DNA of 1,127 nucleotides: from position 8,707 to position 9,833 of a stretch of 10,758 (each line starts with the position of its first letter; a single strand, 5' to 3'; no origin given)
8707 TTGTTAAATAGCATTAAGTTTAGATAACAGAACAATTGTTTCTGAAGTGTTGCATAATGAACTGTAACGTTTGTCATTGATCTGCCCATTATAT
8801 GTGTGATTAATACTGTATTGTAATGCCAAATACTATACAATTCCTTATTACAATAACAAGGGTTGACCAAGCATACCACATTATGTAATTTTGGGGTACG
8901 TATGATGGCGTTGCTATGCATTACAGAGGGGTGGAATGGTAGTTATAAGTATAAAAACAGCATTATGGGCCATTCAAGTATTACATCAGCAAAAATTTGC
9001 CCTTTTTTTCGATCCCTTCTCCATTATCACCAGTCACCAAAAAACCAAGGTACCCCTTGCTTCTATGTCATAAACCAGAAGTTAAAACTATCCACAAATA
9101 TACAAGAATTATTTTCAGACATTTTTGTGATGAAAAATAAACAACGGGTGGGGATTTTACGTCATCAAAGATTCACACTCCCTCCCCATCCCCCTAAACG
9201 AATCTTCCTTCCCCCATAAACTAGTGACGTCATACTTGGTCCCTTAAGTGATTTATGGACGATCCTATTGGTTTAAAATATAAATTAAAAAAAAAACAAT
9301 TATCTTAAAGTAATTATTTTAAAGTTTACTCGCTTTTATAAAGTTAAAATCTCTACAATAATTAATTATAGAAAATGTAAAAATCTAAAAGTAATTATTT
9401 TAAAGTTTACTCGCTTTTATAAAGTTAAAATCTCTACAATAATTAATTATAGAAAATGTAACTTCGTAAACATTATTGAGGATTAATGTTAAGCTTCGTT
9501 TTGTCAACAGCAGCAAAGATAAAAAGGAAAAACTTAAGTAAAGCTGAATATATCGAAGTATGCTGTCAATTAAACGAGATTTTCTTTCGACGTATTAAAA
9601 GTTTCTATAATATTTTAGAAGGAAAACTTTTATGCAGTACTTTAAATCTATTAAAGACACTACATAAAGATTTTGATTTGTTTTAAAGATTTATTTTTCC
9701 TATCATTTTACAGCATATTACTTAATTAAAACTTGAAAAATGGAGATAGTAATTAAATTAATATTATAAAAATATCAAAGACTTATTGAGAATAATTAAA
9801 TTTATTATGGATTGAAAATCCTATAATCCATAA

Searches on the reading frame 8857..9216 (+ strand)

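Call 23: search_protein_families(library=pfam, proteins=[window:8857-9216:+], max_evalue=0.1)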
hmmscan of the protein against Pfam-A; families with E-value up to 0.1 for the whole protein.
seq(120 aa): 1 family
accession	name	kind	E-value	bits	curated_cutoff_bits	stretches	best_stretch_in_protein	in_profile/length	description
PF07079.16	DUF1347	-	0.056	12.5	26.6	1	41-93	75-133/548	Protein of unknown function (DUF1347)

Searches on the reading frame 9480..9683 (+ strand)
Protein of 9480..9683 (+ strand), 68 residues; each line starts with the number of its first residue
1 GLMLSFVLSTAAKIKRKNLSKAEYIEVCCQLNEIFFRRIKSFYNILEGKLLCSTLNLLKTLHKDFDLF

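Call 23: search_protein_families(library=pfam, proteins=[window:9480-9683:+], max_evalue=0.1)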
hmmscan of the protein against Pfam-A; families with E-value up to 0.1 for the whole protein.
seq(68 aa): 1 family
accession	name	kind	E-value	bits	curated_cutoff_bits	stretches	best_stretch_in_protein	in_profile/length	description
PF10256.14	Erf4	-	0.02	15.3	29.3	1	16-63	27-75/116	Golgin subfamily A member 7/ERF4 family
